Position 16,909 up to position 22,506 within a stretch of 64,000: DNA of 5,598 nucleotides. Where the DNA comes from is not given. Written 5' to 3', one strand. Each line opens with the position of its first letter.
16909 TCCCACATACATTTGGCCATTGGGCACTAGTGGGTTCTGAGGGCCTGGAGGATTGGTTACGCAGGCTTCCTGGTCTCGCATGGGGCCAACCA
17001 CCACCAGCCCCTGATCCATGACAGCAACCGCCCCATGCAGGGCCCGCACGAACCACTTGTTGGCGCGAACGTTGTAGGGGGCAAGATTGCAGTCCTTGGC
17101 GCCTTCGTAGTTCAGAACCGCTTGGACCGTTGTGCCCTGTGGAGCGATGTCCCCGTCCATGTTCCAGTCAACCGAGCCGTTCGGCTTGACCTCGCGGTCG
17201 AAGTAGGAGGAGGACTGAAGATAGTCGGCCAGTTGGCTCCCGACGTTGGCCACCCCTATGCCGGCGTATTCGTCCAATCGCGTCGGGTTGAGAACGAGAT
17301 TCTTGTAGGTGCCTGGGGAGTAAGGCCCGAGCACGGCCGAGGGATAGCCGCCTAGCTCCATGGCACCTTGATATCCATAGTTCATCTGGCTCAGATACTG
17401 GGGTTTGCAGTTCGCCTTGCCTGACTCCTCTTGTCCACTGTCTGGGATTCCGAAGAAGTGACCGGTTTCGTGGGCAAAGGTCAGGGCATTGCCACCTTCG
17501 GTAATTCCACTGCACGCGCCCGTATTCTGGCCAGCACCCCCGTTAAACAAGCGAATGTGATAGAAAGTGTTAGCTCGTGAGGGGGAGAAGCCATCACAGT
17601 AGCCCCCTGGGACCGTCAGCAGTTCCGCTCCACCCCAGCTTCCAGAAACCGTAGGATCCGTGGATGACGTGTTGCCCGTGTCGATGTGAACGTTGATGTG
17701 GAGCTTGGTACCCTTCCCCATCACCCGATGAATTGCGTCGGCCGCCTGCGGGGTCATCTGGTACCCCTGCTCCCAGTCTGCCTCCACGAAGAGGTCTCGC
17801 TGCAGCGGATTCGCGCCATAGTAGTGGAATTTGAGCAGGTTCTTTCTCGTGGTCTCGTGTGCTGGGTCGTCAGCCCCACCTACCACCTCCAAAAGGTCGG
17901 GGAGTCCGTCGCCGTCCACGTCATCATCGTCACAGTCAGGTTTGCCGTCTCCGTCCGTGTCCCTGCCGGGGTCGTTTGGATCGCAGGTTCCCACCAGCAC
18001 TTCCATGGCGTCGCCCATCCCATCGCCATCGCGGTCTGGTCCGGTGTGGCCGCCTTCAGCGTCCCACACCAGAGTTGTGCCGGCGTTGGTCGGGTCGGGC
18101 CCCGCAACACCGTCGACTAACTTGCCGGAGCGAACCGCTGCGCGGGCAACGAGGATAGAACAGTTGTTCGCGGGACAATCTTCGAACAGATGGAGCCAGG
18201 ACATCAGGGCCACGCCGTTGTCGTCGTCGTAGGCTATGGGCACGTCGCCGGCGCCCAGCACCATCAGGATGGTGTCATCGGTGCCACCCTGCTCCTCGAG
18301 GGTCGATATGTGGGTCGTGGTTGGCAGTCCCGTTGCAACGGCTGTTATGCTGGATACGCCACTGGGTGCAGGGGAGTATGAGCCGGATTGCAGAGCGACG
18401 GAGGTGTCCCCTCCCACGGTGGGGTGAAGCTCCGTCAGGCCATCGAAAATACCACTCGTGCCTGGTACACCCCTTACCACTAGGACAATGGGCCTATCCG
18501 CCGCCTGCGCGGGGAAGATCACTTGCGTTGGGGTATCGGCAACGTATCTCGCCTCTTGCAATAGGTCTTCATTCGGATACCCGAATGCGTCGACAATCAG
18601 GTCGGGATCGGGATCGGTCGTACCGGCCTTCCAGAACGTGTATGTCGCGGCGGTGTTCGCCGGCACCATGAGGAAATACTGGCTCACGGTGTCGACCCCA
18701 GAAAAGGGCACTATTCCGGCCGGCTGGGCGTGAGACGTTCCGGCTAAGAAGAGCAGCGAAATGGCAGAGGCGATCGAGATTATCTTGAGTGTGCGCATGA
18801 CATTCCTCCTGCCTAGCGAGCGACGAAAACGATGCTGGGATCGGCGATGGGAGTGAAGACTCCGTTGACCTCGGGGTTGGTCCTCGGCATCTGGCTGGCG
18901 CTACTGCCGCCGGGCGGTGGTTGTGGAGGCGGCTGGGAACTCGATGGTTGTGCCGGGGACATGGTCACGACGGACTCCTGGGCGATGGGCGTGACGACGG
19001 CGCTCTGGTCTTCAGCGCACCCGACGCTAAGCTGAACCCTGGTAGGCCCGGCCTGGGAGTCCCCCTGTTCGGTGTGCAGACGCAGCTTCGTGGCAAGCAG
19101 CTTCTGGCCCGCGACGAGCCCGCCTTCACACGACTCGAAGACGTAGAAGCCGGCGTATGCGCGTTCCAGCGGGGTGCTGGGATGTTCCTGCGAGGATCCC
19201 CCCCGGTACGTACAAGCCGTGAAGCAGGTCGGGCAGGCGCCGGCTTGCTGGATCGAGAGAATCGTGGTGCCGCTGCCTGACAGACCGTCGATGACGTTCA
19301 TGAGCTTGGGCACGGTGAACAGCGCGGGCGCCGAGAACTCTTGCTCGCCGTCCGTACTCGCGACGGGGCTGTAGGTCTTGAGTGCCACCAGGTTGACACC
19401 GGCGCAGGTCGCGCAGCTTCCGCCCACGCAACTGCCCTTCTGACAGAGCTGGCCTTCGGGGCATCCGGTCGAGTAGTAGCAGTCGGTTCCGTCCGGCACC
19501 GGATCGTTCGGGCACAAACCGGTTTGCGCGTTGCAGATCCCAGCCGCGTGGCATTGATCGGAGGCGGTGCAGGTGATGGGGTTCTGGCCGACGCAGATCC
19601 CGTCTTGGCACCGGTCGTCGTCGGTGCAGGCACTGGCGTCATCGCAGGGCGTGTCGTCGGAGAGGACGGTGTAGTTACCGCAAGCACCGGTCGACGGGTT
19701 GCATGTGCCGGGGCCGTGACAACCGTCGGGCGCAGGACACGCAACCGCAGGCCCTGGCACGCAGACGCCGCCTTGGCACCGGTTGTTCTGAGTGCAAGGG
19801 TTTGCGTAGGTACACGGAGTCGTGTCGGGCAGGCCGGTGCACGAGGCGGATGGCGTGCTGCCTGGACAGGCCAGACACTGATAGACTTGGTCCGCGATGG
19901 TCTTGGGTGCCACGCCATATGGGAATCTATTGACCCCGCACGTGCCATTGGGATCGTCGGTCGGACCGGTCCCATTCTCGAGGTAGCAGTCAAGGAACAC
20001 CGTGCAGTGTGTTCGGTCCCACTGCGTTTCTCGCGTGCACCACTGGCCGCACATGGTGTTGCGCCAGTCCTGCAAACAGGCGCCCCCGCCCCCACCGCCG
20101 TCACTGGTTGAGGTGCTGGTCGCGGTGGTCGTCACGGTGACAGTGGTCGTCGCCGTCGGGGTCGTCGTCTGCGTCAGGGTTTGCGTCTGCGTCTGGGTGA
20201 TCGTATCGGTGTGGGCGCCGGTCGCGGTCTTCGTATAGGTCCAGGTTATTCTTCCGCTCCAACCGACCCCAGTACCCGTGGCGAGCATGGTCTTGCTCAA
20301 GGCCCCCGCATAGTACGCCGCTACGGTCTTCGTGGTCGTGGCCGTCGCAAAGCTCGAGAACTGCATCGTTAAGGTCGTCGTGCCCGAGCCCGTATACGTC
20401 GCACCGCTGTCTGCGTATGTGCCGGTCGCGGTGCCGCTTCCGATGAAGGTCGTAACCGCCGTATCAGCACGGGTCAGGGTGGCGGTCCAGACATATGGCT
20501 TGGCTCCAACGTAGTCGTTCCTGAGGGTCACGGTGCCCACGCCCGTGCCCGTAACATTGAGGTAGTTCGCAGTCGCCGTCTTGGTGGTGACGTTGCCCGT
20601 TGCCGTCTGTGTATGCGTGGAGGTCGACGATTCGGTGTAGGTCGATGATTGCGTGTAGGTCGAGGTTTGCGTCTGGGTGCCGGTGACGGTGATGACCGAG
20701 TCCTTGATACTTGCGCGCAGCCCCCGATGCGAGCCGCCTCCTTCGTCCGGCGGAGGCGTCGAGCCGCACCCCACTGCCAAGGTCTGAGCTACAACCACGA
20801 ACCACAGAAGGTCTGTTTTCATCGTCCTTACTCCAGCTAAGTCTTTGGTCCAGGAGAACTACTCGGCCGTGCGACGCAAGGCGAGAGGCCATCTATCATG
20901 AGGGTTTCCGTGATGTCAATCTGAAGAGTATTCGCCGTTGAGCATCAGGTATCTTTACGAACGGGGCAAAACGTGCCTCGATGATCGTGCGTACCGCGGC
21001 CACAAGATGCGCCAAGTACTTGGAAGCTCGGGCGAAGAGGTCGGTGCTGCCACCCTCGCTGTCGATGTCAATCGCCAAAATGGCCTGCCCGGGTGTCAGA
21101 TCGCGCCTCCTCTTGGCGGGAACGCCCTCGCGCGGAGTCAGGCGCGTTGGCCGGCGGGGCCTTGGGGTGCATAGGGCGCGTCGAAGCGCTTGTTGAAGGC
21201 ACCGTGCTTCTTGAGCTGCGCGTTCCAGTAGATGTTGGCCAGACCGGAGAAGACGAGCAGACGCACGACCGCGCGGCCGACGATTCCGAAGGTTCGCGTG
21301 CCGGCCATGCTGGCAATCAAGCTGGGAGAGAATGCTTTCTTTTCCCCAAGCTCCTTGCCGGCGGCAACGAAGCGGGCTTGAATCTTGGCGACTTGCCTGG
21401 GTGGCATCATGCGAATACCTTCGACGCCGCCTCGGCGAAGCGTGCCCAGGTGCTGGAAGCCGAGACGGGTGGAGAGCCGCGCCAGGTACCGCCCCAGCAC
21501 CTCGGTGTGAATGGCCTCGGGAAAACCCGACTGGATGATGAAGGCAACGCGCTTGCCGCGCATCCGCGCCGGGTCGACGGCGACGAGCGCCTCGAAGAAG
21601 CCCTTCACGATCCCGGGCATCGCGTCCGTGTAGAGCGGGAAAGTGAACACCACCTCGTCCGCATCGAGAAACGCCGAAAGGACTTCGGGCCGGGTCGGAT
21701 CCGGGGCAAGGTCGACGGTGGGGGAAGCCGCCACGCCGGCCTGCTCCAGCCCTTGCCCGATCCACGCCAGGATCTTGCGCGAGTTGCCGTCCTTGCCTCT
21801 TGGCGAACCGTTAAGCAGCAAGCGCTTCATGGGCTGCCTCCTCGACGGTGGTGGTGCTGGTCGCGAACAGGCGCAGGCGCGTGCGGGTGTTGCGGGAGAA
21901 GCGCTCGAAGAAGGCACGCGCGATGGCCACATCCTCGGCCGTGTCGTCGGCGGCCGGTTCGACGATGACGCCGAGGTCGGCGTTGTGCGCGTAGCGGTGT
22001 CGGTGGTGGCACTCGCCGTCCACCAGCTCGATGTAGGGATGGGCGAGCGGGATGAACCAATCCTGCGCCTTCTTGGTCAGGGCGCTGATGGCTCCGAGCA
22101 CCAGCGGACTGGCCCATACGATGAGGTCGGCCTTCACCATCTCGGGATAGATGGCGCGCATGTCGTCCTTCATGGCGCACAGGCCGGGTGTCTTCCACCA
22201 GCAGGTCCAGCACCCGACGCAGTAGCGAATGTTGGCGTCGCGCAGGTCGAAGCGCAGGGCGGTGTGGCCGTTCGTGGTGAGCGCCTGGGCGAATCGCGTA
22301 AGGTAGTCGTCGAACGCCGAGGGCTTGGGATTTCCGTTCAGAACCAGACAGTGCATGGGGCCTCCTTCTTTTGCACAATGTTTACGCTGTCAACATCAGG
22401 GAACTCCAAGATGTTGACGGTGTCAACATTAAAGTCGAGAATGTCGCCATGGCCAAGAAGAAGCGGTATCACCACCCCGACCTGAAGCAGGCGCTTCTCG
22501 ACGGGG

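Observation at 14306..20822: Co-directional secreted trio: Cys-rich-repeat lipoprotein, giant Ca-binding metzincin-like protease, PQQ beta-propeller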

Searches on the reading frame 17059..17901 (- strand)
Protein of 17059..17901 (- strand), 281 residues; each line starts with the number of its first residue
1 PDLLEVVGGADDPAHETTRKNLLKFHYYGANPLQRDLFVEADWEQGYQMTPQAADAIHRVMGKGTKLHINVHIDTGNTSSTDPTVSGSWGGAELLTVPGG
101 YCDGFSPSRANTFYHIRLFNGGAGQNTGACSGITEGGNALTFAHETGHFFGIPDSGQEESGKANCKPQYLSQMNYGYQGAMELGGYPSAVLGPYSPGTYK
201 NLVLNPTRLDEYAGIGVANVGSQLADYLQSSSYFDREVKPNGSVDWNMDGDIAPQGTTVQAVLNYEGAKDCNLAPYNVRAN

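Call 42: search_solved_structures(query=A3, max_evalue=10, show_alignments=3)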
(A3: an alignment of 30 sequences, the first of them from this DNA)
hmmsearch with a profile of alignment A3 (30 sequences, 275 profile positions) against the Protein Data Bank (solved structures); distinct sequences matched with E-value up to 10: 121 (the best 60 are shown).
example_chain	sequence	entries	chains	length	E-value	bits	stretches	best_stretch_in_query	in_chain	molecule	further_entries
3gbo_A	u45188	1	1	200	0.0033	20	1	143-188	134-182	Zinc metalloproteinase BmooMPalfa-I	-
1h71_P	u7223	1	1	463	0.013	18.1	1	141-178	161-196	SERRALYSIN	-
1g9k_A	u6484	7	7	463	0.013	18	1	141-178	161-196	SERRALYSIN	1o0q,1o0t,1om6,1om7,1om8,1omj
1kug_A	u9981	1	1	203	0.016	17.7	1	82-171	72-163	metalloproteinase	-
1nd1_A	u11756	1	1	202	0.016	17.7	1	143-202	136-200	BaP1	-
1kuf_A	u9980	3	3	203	0.017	17.7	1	82-172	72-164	metalloproteinase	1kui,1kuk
6ixx_A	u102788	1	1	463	0.02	17.4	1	142-177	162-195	Alkaline metalloprotease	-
2w12_A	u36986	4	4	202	0.021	17.4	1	143-202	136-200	ZINC METALLOPROTEINASE BAP1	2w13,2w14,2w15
3u1r_A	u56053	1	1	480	0.021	17.4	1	142-177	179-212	Alkaline metalloprotease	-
1atl_A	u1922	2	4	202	0.026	17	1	145-185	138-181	Snake venom metalloproteinase atrolysin-D | ATROLYSIN C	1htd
1dth_A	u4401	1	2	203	0.027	17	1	145-185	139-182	ATROLYSIN C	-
1srp_A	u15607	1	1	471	0.028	17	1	142-177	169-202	SERRALYSIN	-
4aig_A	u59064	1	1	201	0.033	16.8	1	144-164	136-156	ADAMALYSIN II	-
3aig_A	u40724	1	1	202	0.033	16.7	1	144-164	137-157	ADAMALYSIN II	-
2aig_P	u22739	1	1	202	0.033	16.7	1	144-164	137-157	ADAMALYSIN II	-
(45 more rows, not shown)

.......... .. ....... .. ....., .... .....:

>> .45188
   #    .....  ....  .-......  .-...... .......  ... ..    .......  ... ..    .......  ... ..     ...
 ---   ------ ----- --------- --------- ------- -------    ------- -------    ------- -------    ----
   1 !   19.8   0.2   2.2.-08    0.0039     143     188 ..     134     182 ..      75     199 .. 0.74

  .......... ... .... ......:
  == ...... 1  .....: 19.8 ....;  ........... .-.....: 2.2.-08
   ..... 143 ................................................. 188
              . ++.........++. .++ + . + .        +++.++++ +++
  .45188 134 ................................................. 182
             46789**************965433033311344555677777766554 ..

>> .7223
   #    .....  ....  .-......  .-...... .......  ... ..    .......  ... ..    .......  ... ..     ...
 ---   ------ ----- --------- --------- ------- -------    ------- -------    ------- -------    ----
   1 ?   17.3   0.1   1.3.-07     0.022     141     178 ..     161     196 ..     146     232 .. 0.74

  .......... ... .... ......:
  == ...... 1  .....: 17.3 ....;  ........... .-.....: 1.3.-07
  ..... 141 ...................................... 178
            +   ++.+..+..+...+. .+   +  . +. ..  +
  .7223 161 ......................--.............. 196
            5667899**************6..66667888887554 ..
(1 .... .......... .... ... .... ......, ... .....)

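Call 43: search_protein_families(library=pfam, alignment_id=A3, max_evalue=1)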
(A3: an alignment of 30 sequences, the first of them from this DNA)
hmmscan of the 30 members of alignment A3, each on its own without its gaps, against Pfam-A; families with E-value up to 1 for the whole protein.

A. member 1, seq(281 aa): 5 families
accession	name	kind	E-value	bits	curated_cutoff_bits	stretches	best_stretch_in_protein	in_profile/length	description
PF13688.12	Reprolysin_5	-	0.0074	17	27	1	133-171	136-174/196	Metallo-peptidase family M12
PF13583.11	Reprolysin_4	-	0.0078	16.3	22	1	123-176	120-176/203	Metallo-peptidase family M12B Reprolysin-like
PF10462.15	Peptidase_M66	-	0.02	14.3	20.6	1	122-177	174-234/306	Peptidase M66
PF13582.12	Reprolysin_3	-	0.17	12.9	22.4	1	131-151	100-119/123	Metallo-peptidase family M12B Reprolysin-like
PF04308.18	RNaseH_like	-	0.22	11.9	25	0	46-85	74-113/145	Ribonuclease H-like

B. families by the number of members that match (of 30 scanned): 18 families
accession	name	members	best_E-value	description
PF13583.11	Reprolysin_4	25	2.2e-06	Metallo-peptidase family M12B Reprolysin-like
PF13688.12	Reprolysin_5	25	2.8e-06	Metallo-peptidase family M12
PF13582.12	Reprolysin_3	23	0.00031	Metallo-peptidase family M12B Reprolysin-like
PF10462.15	Peptidase_M66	22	1.9e-05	Peptidase M66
PF00413.30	Peptidase_M10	15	0.0043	Matrixin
PF13574.12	Reprolysin_2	11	0.0013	Metallo-peptidase family M12B Reprolysin-like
PF01421.25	Reprolysin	7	0.00046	Reprolysin (M12B) family zinc metalloprotease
PF16313.11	DUF4953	4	0.096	Met-zincin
PF20009.4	GEVED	2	0.013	GEVED domain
PF05572.19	Peptidase_M43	2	0.1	Pregnancy-associated plasma protein-A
PF12044.14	Metallopep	2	0.22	Putative peptidase family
PF23389.1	Beta-prop_WDR19_1st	1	0.0043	WDR19 first beta-propeller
PF11667.14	DUF3267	1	0.02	Putative zincin peptidase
PF01400.30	Astacin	1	0.041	Astacin (Peptidase family M12A)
PF19985.4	DUF6421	1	0.09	Family of unknown function (DUF6421)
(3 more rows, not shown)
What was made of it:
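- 17059..17883 (-): B residues 306-580: metzincin catalytic domain. Sub-threshold Reprolysin_4/5 and M66 hits in 22-25 of 30 family members (call 43).
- On Adamalysin/reprolysin (M12B): Relatives reach at best E 2e-6 (call 43).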

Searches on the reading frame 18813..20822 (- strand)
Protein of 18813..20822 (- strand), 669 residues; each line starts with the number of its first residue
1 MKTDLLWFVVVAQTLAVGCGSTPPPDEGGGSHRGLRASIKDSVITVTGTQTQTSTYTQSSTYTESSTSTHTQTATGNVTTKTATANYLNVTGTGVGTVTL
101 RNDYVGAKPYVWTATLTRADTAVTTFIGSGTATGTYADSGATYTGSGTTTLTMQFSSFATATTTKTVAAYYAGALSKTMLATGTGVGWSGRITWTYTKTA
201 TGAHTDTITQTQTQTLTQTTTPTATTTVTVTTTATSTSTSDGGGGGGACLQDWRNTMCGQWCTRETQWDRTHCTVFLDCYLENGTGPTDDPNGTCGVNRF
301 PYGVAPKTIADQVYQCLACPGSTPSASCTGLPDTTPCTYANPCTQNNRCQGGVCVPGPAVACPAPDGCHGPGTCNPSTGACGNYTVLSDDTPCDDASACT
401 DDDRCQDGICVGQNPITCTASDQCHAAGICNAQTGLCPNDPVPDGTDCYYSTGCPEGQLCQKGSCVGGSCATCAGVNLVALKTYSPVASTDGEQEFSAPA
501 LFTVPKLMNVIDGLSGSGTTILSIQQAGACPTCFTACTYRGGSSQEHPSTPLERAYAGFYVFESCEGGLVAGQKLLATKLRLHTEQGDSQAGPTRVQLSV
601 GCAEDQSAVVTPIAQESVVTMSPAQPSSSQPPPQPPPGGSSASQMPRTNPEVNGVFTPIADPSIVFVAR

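Call 6: search_protein_families(library=pfam, proteins=[window:18813-20822:-], max_evalue=0.1)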
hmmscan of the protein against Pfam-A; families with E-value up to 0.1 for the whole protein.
window:18813-20822:- (669 aa): 1 family
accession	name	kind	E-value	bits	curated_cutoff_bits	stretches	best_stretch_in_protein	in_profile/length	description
PF23416.1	DUF7107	-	0.00034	21.3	24.6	1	417-466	1-47/48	Domain of unknown function (DUF7107)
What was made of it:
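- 19413..19847 (-): A residues 326-470: about 2.5 DUF7107/Dicty_CTDC-type cysteine repeats. DUF7107 scores E 3.4e-4, 21.3 bits, below the 24.6 cut-off (call 6).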

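Call 7: search_protein_families(library=ncbifam, proteins=[window:18813-20822:-], max_evalue=0.1)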
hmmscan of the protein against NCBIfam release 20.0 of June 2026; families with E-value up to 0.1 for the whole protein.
window:18813-20822:- (669 aa): 0 families

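Call 54: list_cluster_members(proteins=[window:18813-20822:-, window:15724-18798:-, window:14306-15655:-, window:11707-12798:-, window:9040-10599:+])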
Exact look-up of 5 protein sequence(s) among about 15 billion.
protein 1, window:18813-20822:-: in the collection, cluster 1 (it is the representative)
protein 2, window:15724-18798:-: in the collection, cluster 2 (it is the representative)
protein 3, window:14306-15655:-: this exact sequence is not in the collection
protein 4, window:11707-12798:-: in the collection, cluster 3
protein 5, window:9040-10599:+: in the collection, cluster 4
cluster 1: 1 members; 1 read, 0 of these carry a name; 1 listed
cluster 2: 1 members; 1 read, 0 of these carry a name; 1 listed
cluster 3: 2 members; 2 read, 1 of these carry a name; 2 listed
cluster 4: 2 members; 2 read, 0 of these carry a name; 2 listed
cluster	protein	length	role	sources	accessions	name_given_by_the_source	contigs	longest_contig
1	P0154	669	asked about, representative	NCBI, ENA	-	-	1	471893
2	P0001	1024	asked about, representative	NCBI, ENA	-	-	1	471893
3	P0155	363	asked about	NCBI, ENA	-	-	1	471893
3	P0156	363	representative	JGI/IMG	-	phosphofructokinase-like protein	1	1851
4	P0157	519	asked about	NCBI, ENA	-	-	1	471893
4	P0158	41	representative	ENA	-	-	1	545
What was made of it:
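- Tried and rejected: The cluster look-up gave no names or organism (call 54).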

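Call 55: find_homologous_proteins(query=window:18813-20822:-)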
Query window:18813-20822:- (669 aa): 52 proteins with E <= 0.001 among 8000 candidates.
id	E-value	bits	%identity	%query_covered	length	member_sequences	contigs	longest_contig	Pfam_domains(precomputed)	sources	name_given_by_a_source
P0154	0.0e+0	1506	100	100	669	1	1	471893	-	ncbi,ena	-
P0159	4.0e-131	457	52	48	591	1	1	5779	-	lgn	-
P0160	4.4e-113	397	45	20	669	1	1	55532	-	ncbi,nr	ncbi:MAG: hypothetical protein HY698_02540, partial [Deltaproteobacteria bacterium]|nr:hypothetical 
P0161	4.9e-110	387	48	22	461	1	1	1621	PF23416.2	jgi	jgi:hypothetical protein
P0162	6.1e-106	373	44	25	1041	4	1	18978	PF07494.18,PF24684.2,PF23416.2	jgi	jgi:streptogramin lyase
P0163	2.2e-104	368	45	20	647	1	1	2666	PF23416.2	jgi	jgi:hypothetical protein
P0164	1.8e-88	316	49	20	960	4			PF10282.16,PF01731.27,PF08450.19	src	-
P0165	4.0e-78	282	46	20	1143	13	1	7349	PF00657.29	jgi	-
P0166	2.4e-73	266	48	24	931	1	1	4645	PF07494.18,PF24684.2,PF08450.19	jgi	jgi:streptogramin lyase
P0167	3.8e-73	265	41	64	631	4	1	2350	-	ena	-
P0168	7.4e-73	264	43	25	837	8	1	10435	PF24517.3,PF23416.2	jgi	jgi:cysteine-rich repeat protein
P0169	1.4e-65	240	55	30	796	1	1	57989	-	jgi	jgi:hypothetical protein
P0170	3.6e-64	235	37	33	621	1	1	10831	-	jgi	jgi:PKD repeat protein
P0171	4.3e-63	232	56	29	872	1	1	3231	PF03080.23,PF00200.29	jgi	-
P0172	5.0e-63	232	45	25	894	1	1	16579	PF00526.24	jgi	-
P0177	2.4e-58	216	46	22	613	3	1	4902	PF00526.24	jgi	-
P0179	9.3e-57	211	60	30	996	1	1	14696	PF00526.24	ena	-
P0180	1.0e-56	211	44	24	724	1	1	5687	PF07494.18,PF24684.2,PF23416.2,PF08450.19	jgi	jgi:streptogramin lyase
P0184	1.2e-48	184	46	22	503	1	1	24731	PF00526.24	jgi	-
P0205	9.0e-7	46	34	21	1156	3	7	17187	PF00526.24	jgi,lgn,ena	-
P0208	1.6e-4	38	35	25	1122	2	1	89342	PF00526.24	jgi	jgi:hypothetical protein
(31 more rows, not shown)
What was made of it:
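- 19413..19847 (-): Homologues carry PF23416 or PF00526 (call 55).
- On Myxococcus cysteine-rich repeat (TIGR02232): The repeats match DUF7107 weakly, and relatives carry PF23416 or PF00526 (calls 6, 55).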

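Call 78: search_protein_families(library=padloc, proteins=[window:18813-20822:-], max_evalue=0.01)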
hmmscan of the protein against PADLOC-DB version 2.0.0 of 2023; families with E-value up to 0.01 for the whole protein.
window:18813-20822:- (669 aa): 0 families

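Call 84: search_solved_structures(query=A4, max_evalue=1)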
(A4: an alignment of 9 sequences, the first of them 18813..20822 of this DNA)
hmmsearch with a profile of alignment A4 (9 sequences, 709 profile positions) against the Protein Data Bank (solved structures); distinct sequences matched with E-value up to 1: 1.
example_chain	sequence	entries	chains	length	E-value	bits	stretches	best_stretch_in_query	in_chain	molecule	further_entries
9ptr_A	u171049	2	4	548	0.74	11.5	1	522-565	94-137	Vanadium-dependent haloperoxidase | Vanadium haloperoxidase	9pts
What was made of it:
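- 20094..20717 (-): A residues 36-243: alternating-Thr (T-x)n region. It has no PDB relative (call 84).
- No sequence similarity to any inhibitor family (calls 6, 7, 84).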

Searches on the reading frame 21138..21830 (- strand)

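Call 35: search_protein_families(library=pfam, proteins=[window:21138-21830:-], max_evalue=0.01)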
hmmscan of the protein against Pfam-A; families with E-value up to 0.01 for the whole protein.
window:21138-21830:- (230 aa): 2 families
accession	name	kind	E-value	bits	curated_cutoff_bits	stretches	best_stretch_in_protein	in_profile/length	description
PF03358.20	FMN_red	-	6.8e-10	39.2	24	1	1-101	1-115/152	NADPH-dependent FMN reductase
PF02525.22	Flavodoxin_2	-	8.7e-10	39.1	27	1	1-137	1-179/198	Flavodoxin-like fold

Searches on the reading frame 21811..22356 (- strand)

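Call 35: search_protein_families(library=pfam, proteins=[window:21811-22356:-], max_evalue=0.01)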
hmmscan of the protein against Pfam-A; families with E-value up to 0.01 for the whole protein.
window:21811-22356:- (181 aa): 2 families
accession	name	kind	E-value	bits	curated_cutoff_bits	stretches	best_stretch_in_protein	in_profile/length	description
PF03358.20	FMN_red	-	3.6e-12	46.5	24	1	1-102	1-97/152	NADPH-dependent FMN reductase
PF02525.22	Flavodoxin_2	-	1.7e-05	25.1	27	1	1-99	1-101/198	Flavodoxin-like fold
